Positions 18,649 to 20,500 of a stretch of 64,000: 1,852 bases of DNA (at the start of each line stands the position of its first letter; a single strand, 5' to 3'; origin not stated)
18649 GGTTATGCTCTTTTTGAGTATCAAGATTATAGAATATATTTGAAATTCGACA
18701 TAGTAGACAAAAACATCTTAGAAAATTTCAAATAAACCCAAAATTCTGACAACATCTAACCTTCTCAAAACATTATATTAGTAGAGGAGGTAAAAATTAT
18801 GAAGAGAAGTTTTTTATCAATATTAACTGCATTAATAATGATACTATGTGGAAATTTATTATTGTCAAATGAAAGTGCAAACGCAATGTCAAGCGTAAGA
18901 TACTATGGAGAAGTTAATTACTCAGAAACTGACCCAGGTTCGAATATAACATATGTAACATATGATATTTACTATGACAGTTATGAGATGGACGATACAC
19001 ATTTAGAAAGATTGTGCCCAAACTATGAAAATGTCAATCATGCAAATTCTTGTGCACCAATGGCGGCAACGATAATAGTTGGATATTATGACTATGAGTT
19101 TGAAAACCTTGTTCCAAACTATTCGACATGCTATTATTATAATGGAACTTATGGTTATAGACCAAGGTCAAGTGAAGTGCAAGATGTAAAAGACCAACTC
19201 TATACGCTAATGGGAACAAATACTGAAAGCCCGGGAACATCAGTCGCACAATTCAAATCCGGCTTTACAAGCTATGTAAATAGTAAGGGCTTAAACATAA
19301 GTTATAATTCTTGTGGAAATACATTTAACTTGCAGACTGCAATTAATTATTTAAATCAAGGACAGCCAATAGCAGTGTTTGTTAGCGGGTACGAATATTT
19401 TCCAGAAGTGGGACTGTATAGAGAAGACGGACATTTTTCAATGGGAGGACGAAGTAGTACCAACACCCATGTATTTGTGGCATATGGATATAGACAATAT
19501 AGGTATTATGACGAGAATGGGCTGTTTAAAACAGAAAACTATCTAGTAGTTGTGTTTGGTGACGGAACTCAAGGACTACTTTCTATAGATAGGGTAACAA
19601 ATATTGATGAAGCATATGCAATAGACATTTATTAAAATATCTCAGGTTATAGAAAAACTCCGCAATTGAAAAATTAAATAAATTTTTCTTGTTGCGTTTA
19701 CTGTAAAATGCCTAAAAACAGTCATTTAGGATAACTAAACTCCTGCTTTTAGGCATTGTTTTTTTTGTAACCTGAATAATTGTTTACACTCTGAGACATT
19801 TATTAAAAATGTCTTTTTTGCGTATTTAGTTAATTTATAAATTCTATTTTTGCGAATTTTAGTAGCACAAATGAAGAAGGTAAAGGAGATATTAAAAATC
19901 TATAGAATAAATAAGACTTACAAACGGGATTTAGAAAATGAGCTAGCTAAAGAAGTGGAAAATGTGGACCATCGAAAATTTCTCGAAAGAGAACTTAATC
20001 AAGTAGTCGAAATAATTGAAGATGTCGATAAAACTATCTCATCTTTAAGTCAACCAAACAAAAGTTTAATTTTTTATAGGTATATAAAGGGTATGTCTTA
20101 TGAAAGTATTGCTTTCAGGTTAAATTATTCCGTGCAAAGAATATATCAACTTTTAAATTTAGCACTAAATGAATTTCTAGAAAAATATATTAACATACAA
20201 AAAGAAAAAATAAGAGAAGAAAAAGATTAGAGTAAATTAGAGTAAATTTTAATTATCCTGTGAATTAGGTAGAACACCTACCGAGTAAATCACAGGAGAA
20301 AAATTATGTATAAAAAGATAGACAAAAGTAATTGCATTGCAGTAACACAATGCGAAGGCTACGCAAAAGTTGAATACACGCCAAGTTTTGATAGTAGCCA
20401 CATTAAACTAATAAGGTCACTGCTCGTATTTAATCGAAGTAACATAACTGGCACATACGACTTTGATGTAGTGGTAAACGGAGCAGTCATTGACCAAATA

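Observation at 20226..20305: Identical 26-nt element (tandem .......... x2) plus SD-occluding hairpin upstream of the RHS gene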

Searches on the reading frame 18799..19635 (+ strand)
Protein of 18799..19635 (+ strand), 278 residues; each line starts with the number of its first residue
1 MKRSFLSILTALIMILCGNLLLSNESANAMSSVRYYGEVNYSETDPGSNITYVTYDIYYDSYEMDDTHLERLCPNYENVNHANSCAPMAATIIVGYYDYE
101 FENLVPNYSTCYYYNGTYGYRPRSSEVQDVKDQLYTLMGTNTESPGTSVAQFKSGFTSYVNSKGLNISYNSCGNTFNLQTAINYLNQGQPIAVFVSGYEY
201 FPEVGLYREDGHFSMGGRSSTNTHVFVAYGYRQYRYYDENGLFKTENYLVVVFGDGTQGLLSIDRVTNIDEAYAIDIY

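Call 6: search_protein_families(library=pfam, proteins=[window:18799-19635:+], max_evalue=0.01)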
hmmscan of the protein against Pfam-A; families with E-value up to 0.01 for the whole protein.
window:18799-19635:+ (278 aa): 0 families

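Call 15: search_protein_families(library=phrogs, proteins=[window:18799-19635:+], max_evalue=0.01)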
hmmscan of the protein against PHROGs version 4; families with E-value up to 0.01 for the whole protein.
window:18799-19635:+ (278 aa): 0 families

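Call 23: find_homologous_proteins(query=window:18799-19635:+)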
Query window:18799-19635:+ (278 aa): 27 proteins with E <= 0.001 among 230 candidates.
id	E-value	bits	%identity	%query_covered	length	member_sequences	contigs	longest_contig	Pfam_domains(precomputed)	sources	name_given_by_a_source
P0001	4.8e-182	622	100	100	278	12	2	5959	-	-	-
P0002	3.1e-103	363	58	100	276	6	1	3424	-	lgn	-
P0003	5.5e-100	353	58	99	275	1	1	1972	-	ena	-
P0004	4.5e-84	300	51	100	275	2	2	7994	PF13529.14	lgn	-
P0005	1.3e-80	289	50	99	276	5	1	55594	PF13529.14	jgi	-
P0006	1.3e-77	279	49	97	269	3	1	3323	-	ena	-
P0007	6.3e-72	261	51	90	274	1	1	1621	-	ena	-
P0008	6.5e-71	257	49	100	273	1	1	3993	-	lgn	-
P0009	5.9e-68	248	47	99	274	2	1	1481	-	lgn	-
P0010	7.2e-68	247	49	87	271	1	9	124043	-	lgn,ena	-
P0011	6.7e-66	241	43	96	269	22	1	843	PF13529.14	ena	-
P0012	3.2e-65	239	50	80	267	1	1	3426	-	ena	-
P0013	2.3e-62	229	45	100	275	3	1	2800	-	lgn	-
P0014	9.2e-62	227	47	88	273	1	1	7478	PF13529.14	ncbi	-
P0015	6.8e-61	224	48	88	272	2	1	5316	-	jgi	-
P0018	2.9e-56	209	41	100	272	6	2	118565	PF13529.14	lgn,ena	-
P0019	3.6e-56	209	43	100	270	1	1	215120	-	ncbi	-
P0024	1.3e-53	201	40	100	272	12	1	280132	PF13529.14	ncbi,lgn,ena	-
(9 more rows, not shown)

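Call 24: find_encoding_contigs(protein=P0005, flank=10000, max_places=2)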
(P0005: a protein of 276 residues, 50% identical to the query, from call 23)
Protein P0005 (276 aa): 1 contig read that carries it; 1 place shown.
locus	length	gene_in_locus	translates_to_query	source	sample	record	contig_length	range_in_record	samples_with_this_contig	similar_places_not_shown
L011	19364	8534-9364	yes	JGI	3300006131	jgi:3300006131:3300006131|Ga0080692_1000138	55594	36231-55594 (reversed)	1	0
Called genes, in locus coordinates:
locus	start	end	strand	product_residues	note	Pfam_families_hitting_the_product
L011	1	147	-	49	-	?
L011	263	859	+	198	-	-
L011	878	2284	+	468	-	-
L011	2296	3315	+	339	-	PF14022:DUF4238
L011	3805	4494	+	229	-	PF04029:2-ph_phosp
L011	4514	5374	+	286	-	PF00459:Inositol_P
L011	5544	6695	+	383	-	PF00753:Lactamase_B, PF19583:ODP, PF00258:Flavodoxin_1 (weak), PF03358:FMN_red (weak), PF12724:Flavodoxin_5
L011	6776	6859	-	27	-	-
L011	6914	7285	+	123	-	-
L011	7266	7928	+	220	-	PF07638:Sigma70_ECF (faint), PF08281:Sigma70_r4_2, PF04545:Sigma70_r4 (weak)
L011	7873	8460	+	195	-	-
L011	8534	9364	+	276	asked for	PF13529:Peptidase_C39_2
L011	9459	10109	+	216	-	PF01113:DapB_N, PF05173:DapB_C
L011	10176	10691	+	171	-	-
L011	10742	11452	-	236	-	-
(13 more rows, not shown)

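Call 25: find_encoding_contigs(protein=P0010, flank=10000, max_places=2)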
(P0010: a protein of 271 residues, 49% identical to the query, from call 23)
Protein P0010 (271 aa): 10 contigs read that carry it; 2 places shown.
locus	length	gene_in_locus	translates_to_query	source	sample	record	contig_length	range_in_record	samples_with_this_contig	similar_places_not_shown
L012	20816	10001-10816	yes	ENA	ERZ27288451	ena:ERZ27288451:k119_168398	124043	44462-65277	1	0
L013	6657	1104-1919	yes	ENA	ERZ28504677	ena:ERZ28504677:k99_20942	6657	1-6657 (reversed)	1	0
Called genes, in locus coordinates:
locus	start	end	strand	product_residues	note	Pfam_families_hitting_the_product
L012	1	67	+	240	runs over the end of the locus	PF07947:YhhN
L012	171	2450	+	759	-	PF19732:SpoIIE_N, PF07228:SpoIIE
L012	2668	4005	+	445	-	PF01171:ATP_bind_3, PF11734:TilS_C (weak)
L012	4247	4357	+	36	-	-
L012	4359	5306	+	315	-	-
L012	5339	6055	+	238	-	-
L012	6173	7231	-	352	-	-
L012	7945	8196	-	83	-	-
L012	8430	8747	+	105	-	PF13443:HTH_26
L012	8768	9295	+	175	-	PF07638:Sigma70_ECF (faint), PF04542:Sigma70_r2 (weak), PF08281:Sigma70_r4_2, PF04545:Sigma70_r4, PF13412:HTH_24 (weak)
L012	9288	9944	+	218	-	-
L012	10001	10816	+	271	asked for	-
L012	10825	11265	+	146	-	PF07374:DUF1492 (weak), PF04545:Sigma70_r4 (weak)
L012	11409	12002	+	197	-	-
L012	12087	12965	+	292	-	-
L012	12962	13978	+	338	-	-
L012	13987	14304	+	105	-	-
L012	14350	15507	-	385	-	-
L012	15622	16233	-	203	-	-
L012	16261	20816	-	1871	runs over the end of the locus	PF05593:RHS_repeat (faint), PF25023:TEN_YD-shell (weak)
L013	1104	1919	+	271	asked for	-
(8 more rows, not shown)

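Call 26: find_encoding_contigs(protein=P0004, flank=10000, max_places=2)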
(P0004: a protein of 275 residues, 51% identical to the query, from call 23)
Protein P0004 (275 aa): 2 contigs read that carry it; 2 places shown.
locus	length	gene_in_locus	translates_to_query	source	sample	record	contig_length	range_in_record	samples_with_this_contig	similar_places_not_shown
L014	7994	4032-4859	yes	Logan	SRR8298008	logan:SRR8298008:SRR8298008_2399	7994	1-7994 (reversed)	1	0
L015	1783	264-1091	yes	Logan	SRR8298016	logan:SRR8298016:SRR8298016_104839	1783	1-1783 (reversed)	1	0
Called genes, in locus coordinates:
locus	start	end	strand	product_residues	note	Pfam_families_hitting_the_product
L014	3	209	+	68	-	?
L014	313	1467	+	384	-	PF00753:Lactamase_B (weak), PF19583:ODP, PF12724:Flavodoxin_5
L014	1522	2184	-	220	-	PF13489:Methyltransf_23, PF01209:Ubie_methyltran, PF03848:TehB, PF05175:MTS, PF13847:Methyltransf_31, PF08241:Methyltransf_11, PF08242:Methyltransf_12, PF13649:Methyltransf_25, +2 more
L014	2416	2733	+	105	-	-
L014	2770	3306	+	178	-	PF07638:Sigma70_ECF (weak), PF08281:Sigma70_r4_2, PF04545:Sigma70_r4 (weak), PF13404:HTH_AsnC-type (weak)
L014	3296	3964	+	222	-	-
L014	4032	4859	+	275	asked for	PF13529:Peptidase_C39_2 (faint)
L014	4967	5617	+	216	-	PF01113:DapB_N, PF05173:DapB_C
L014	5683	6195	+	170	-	-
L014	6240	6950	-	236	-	-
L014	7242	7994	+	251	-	?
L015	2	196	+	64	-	?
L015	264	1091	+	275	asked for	PF13529:Peptidase_C39_2 (faint)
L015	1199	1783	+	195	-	?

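Call 32: find_encoding_contigs(protein=P0018, flank=10000, max_places=1)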
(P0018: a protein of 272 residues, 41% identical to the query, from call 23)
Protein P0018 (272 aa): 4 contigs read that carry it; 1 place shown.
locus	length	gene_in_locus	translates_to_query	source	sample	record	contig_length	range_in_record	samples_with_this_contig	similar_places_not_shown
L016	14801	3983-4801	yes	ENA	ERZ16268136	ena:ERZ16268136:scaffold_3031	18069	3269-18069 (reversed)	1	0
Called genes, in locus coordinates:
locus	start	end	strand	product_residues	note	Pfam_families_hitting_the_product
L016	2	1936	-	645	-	?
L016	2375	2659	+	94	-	-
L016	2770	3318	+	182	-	PF04545:Sigma70_r4 (weak), PF08281:Sigma70_r4_2, PF13412:HTH_24 (weak)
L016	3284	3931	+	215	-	-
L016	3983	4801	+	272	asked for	PF13529:Peptidase_C39_2 (weak)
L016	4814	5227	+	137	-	-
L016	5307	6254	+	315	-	PF05593:RHS_repeat (faint)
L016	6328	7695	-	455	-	PF00171:Aldedh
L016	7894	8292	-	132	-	PF14106:DUF4279 (weak)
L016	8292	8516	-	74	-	PF15533:Ntox33 (weak)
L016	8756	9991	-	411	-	PF13393:tRNA-synt_His, PF00587:tRNA-synt_2b (weak)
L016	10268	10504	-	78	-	-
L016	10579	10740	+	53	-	PF01638:HxlR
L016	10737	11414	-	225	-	PF07947:YhhN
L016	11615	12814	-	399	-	PF00465:Fe-ADH, PF13685:Fe-ADH_2, PF25137:ADH_Fe_C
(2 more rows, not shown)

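Call 33: find_encoding_contigs(protein=P0019, flank=10000, max_places=1)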
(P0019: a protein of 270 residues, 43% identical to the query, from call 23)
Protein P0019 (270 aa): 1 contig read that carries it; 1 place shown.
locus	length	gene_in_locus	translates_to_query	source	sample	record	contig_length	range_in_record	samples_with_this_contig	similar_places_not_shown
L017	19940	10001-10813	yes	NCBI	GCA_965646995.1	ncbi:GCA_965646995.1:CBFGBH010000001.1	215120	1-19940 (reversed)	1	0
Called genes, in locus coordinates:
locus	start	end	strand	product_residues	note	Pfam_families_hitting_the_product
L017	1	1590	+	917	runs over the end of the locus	PF01580:FtsK_SpoIIIE (faint), PF01935:DUF87, PF12846:AAA_10 (weak), PF13401:AAA_22 (faint), PF19044:P-loop_TraG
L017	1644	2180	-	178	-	PF04014:MazE_antitoxin, PF15714:SpoVT_C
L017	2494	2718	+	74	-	PF12844:HTH_19, PF13443:HTH_26 (weak), PF01381:HTH_3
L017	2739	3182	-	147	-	PF01281:Ribosomal_L9_N, PF03948:Ribosomal_L9_C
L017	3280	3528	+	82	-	-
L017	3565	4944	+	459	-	PF00158:Sigma54_activat (weak), PF00004:AAA (weak), PF07724:AAA_2, PF07728:AAA_5, PF10431:ClpB_D2-small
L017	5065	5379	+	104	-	-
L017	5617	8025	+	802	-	PF00133:tRNA-synt_1, PF09334:tRNA-synt_1g, PF13603:tRNA-synt_1_2, PF00133:tRNA-synt_1, PF08264:Anticodon_1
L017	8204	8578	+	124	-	-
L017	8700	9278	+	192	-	PF07638:Sigma70_ECF (faint), PF08281:Sigma70_r4_2, PF04545:Sigma70_r4 (weak)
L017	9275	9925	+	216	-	-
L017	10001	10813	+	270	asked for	-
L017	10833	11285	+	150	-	-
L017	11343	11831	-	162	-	PF03167:UDG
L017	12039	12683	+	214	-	-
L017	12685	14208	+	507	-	-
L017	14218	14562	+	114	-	-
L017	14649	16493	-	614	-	PF05593:RHS_repeat (faint)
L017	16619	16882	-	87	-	-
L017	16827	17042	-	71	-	-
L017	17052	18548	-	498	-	-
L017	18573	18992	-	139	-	-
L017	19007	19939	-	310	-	?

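Call 34: find_encoding_contigs(protein=P0024, flank=10000, max_places=1)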
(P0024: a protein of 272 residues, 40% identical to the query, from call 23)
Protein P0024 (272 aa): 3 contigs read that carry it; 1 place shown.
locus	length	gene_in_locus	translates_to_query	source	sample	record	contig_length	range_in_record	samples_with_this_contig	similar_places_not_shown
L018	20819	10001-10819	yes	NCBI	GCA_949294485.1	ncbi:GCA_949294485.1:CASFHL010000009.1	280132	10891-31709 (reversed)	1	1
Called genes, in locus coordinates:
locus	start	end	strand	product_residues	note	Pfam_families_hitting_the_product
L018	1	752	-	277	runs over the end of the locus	PF02645:DegV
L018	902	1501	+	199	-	PF01381:HTH_3, PF12844:HTH_19 (weak), PF13443:HTH_26 (weak), PF13560:HTH_31 (weak)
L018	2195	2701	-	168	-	PF00589:Phage_integrase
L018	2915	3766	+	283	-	-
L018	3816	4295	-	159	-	PF00293:NUDIX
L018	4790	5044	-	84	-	-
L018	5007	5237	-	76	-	-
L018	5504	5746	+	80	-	PF01381:HTH_3 (weak)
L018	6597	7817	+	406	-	PF13173:AAA_14, PF13635:DUF4143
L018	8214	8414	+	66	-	PF12844:HTH_19, PF13443:HTH_26, PF01381:HTH_3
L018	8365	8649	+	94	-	-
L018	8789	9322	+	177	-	PF08281:Sigma70_r4_2, PF04545:Sigma70_r4 (weak), PF13412:HTH_24 (weak)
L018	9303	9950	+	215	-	-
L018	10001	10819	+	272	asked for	PF13529:Peptidase_C39_2 (weak)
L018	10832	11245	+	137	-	-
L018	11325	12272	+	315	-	PF05593:RHS_repeat (faint)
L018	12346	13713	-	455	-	PF00171:Aldedh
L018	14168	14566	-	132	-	PF14106:DUF4279 (weak)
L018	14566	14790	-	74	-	PF15533:Ntox33 (weak)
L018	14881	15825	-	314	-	PF01738:DLH (faint), PF12697:Abhydrolase_6 (weak), PF00561:Abhydrolase_1 (weak), PF08840:BAAT_C (weak)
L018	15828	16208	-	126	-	PF00376:MerR, PF13411:MerR_1, PF09278:MerR-DNA-bind (weak)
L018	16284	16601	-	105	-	PF07883:Cupin_2 (weak)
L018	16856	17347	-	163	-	PF01230:HIT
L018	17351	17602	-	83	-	-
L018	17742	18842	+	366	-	PF01266:DAO (faint), PF01593:Amino_oxidase (weak), PF13450:NAD_binding_8, PF03275:GLF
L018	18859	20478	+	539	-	PF00005:ABC_tran, PF13555:AAA_29 (faint), PF00004:AAA (faint), PF01926:MMR_HSR1 (faint), PF02463:SMC_N (weak), PF13304:AAA_21 (faint), PF12848:ABC_tran_Xtn (weak), PF00005:ABC_tran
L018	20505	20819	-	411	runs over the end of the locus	PF13393:tRNA-synt_His, PF00587:tRNA-synt_2b (weak)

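Call 48: search_protein_families(library=ncbifam, proteins=[L012:10825-11265:+, L018:10832-11245:+, L017:10833-11285:+, window:18799-19635:+], max_evalue=0.01)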
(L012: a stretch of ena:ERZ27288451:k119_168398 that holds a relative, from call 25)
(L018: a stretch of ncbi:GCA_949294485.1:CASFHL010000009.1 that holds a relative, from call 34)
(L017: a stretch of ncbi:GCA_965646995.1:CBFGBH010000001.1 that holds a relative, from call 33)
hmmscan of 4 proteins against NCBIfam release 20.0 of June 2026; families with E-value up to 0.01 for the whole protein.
L012:10825-11265:+ (146 aa): 25 families
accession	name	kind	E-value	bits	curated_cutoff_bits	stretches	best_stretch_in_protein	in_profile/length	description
TIGR02479.1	FliA_WhiG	subfamily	4.5e-08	33.1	189.6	1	27-130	117-218/224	FliA/WhiG family RNA polymerase sigma factor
TIGR02937.1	sigma70-ECF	superfamily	9.5e-08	31.8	42.9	1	47-130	85-160/165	sigma-70 family RNA polymerase sigma factor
NF005809.0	PRK07670.1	equivalog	1.3e-07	31.3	326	1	43-134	157-249/255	FliA/WhiG family RNA polymerase sigma factor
NF004935.0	PRK06288.1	equivalog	7.6e-07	29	343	1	25-129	152-256/270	RNA polymerase sigma factor WhiG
TIGR02985.1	Sig70_bacteroi1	subfamily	5.6e-06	26.7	126.4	1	10-131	36-158/162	RNA polymerase sigma-70 factor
TIGR02980.1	SigBFG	subfamily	2.8e-05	23.9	234.35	1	51-131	142-222/227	SigB/SigF/SigG family RNA polymerase sigma factor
TIGR02984.1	Sig-70_plancto1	subfamily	4.3e-05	23.2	183.75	1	75-134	128-187/189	RNA polymerase sigma-70 factor, Planctomycetaceae-specific subfamily 1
NF009177.0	PRK12525.1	subfamily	6.5e-05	22.8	266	1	57-132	88-163/168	RNA polymerase sigma factor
NF005514.0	PRK07122.1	subfamily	8.7e-05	21.8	372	1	28-130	159-258/264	RNA polymerase sigma factor SigF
NF007223.0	PRK09641.1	equivalog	9.3e-05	22.3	209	1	57-114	107-163/187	RNA polymerase sigma factor SigW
NF005413.0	PRK06986.1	subfamily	0.00017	21.5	201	1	38-133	145-234/241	RNA polymerase sigma factor FliA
TIGR02394.1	rpoS_proteo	equivalog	0.00071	19.2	378.7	1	53-135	187-274/285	RNA polymerase sigma factor RpoS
TIGR02954.1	Sig70_famx3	hypoth_equivalog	0.0012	18.6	188.5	1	64-122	97-154/170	RNA polymerase sigma-70 factor, TIGR02954 family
TIGR02997.1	Sig70-cyanoRpoD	subfamily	0.0012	18.2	384.5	1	54-130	216-296/298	RNA polymerase sigma factor, RpoD/SigA family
TIGR02948.1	SigW_bacill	equivalog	0.0013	18.8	243.1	1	62-114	113-163/187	RNA polymerase sigma factor SigW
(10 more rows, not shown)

L018:10832-11245:+ (137 aa): 12 families
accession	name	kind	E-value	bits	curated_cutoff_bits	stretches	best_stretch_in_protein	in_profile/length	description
TIGR02937.1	sigma70-ECF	superfamily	2.3e-05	24.1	42.9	1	38-116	81-158/165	sigma-70 family RNA polymerase sigma factor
TIGR02479.1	FliA_WhiG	subfamily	7.2e-05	22.6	189.6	1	14-117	111-217/224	FliA/WhiG family RNA polymerase sigma factor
TIGR02950.1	SigM_subfam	subfamily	0.00019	21.3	147.95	1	62-113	97-149/159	RNA polymerase sigma factor, SigM family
NF058625.1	sigma_PG0214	equivalog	0.001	18.8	130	1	54-108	93-146/170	GFO_1088 family ECF-type sigma factor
NF005809.0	PRK07670.1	equivalog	0.001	18.6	326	1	13-121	137-248/255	FliA/WhiG family RNA polymerase sigma factor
NF004935.0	PRK06288.1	equivalog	0.0014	18.3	343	1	57-126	196-265/270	RNA polymerase sigma factor WhiG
NF005248.0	PRK06759.1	equivalog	0.002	17.9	133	1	61-117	92-148/156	RNA polymerase factor sigma-70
NF006071.0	PRK08215.1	equivalog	0.0022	17.6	372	1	19-121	148-255/258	RNA polymerase sporulation sigma factor SigG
TIGR02885.1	spore_sigF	equivalog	0.0053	16.6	321.45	1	49-116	152-224/231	RNA polymerase sporulation sigma factor SigF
NF009170.0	PRK12517.1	subfamily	0.0068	15.8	197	1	48-104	100-157/188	RNA polymerase sigma factor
NF007223.0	PRK09641.1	equivalog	0.0072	16.2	209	1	44-103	106-164/187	RNA polymerase sigma factor SigW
NF009193.0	PRK12541.1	equivalog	0.0076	16.5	171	0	75-118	112-156/161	RNA polymerase sigma factor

L017:10833-11285:+ (150 aa): 11 families
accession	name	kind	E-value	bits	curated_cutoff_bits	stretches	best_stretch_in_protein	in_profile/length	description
TIGR02937.1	sigma70-ECF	superfamily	5e-05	23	42.9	1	64-115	107-158/165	sigma-70 family RNA polymerase sigma factor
NF058625.1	sigma_PG0214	equivalog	5.1e-05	23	130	1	58-107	97-146/170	GFO_1088 family ECF-type sigma factor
NF009177.0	PRK12525.1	subfamily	0.00045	20.1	266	1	58-116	102-160/168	RNA polymerase sigma factor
TIGR02989.1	Sig-70_gvs1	subfamily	0.0012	18.8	124.55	1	39-111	78-147/158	RNA polymerase sigma-70 factor, Rhodopirellula/Verrucomicrobium family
NF047515.1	SpiroCoCo_C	equivalog_domain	0.0037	16.5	125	1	6-74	154-222/313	SpiroCoCo family coiled-coil protein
NF053879.1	RNAPolSigSigVBac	equivalog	0.0052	16.5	190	1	38-106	65-139/160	RNA polymerase sigma factor SigV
NF041034.1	Rad50_Sulf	equivalog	0.0062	14.4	1000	1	2-45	626-669/872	DNA double-strand break repair ATPase Rad50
NF007217.0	PRK09639.1-1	equivalog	0.0067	16.2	239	1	66-120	109-163/194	RNA polymerase sigma factor SigX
NF009195.0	PRK12543.1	subfamily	0.0067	15.9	197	0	56-101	110-157/192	RNA polymerase sigma factor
TIGR02984.1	Sig-70_plancto1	subfamily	0.0069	16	183.75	1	64-111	130-177/189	RNA polymerase sigma-70 factor, Planctomycetaceae-specific subfamily 1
TIGR02985.1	Sig70_bacteroi1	subfamily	0.0073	16.5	126.4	1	54-114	96-154/162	RNA polymerase sigma-70 factor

window:18799-19635:+ (278 aa): 0 families

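Call 49: search_protein_families(library=pfam, proteins=[L012:10825-11265:+, L018:10832-11245:+, L017:10833-11285:+, L012:11409-12002:+, L017:12039-12683:+, L018:11325-12272:+], max_evalue=0.05)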
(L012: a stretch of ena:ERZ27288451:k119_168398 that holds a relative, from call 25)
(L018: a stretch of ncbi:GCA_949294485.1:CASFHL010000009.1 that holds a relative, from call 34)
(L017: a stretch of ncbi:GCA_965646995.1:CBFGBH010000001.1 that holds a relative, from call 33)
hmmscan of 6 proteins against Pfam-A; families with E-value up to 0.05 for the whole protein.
L012:10825-11265:+ (146 aa): 5 families
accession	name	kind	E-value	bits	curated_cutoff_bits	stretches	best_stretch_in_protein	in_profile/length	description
PF04545.22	Sigma70_r4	-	9.4e-06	25.5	24.1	1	85-129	2-46/50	Sigma-70, region 4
PF07374.17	DUF1492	-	1.4e-05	25.6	21.5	1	68-131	35-99/100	Protein of unknown function (DUF1492)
PF08281.18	Sigma70_r4_2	-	0.0013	18.7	25.7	1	79-129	2-52/54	Sigma-70, region 4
PF05878.16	Phyto_Pns9_10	-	0.019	14.6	27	1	56-130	190-265/344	Phytoreovirus nonstructural protein Pns9/Pns10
PF14490.11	HHH_RecD2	-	0.039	14.3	27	0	84-130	33-80/92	ATP-dependent RecD2 DNA helicase HHH domain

L018:10832-11245:+ (137 aa): 3 families
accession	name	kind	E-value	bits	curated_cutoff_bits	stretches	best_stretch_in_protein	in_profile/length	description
PF08281.18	Sigma70_r4_2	-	0.00025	21.1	25.7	1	72-104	7-39/54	Sigma-70, region 4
PF04545.22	Sigma70_r4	-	0.017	15.1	24.1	1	81-116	10-45/50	Sigma-70, region 4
PF06009.19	Laminin_II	-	0.04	14.4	33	0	20-74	64-114/138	Laminin Domain II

L017:10833-11285:+ (150 aa): 4 families
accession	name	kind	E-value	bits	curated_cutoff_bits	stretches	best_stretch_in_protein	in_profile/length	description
PF04545.22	Sigma70_r4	-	0.00044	20.2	24.1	1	72-114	2-44/50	Sigma-70, region 4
PF08281.18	Sigma70_r4_2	-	0.013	15.6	25.7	1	66-107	2-43/54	Sigma-70, region 4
PF07342.17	TscT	-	0.029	15.2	27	0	5-36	60-91/100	TscT toxin protein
PF07638.17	Sigma70_ECF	-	0.044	14.1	21.1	0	60-108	122-169/185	ECF sigma factor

L012:11409-12002:+ (197 aa): 3 families
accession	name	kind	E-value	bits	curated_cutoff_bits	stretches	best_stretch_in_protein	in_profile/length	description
PF06785.16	UPF0242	-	0.0078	16.7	33.5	1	98-195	44-127/194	Uncharacterised protein family (UPF0242) N-terminus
PF10498.14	IFT57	-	0.012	15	40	1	111-196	214-299/360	Intra-flagellar transport protein 57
PF11857.13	DUF3377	-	0.019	15.3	26.5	1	41-73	19-51/72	Domain of unknown function (DUF3377)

L017:12039-12683:+ (214 aa): 3 families
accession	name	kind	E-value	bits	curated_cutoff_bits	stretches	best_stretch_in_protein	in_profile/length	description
PF06179.17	Med22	-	0.0024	18.6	26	1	141-198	41-99/105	Surfeit locus protein 5 subunit 22 of Mediator complex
PF03580.19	Herpes_UL14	-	0.033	14.9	25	1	127-206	51-129/146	Herpesvirus UL14-like protein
PF18703.7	MALT1_Ig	-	0.043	14.3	26.4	0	95-193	22-116/138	MALT1 Ig-like domain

L018:11325-12272:+ (315 aa): 3 families
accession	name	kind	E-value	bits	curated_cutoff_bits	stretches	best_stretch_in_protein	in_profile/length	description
PF05593.20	RHS_repeat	-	7.6e-07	29.8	22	0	226-249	5-27/38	RHS Repeat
PF25188.1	Tad6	-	0.032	14.7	27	0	46-95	26-75/145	Type I Thoeris inhibitor Tad6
PF17780.6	OCRE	-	0.033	14.6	24.7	1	290-313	13-38/52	OCRE domain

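Call 86: find_encoding_contigs(protein=P0001, flank=4000, max_places=8)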
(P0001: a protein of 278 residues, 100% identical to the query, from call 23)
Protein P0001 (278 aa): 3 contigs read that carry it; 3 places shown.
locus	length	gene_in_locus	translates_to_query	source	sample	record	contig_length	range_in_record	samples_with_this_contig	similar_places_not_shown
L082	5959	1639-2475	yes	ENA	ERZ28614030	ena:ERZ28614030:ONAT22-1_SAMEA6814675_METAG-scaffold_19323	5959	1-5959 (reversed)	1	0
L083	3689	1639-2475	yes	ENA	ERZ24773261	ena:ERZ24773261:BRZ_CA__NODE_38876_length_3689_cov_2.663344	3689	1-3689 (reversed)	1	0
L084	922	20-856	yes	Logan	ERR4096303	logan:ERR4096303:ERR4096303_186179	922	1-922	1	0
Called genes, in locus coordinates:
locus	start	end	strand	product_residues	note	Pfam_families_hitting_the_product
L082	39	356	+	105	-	PF01381:HTH_3 (weak)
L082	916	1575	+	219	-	-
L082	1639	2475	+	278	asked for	-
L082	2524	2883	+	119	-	PF08281:Sigma70_r4_2 (weak)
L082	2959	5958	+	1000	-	?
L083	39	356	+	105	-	PF01381:HTH_3 (weak)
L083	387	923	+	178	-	PF00196:GerE (faint), PF05263:DUF722 (weak), PF08281:Sigma70_r4_2, PF04545:Sigma70_r4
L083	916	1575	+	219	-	-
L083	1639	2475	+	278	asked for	-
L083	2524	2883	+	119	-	PF08281:Sigma70_r4_2 (weak)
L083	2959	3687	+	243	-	?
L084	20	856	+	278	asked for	-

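Call 87: find_encoding_contigs(protein=P0002, flank=4000, max_places=4)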
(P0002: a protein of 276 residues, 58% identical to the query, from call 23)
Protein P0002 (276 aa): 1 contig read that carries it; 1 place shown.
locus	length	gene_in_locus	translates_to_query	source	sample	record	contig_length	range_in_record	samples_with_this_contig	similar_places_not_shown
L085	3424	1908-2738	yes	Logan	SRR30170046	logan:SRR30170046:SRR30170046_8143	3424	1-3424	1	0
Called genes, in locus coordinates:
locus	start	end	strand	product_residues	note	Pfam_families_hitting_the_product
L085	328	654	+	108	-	PF01381:HTH_3 (weak)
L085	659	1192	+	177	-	PF08281:Sigma70_r4_2, PF00196:GerE (weak), PF04545:Sigma70_r4 (weak)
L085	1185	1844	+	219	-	-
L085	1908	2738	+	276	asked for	-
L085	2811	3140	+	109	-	-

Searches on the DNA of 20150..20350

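Call 93: search_rna_families(source=window, start=20150, end=20350, threshold=evalue, max_evalue=1)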
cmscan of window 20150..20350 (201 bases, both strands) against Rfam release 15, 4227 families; matches with E-value up to 1: 2.
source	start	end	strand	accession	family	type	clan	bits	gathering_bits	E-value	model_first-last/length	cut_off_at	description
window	20233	20308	+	RF02980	freshwater-2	Cis-reg;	-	19.2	49.9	0.6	1-84/84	no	freshwater-2 RNA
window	20253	20300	-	RF00743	mir-308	Gene; miRNA;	-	17.7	60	0.23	10-54/63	no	mir-308 microRNA precursor family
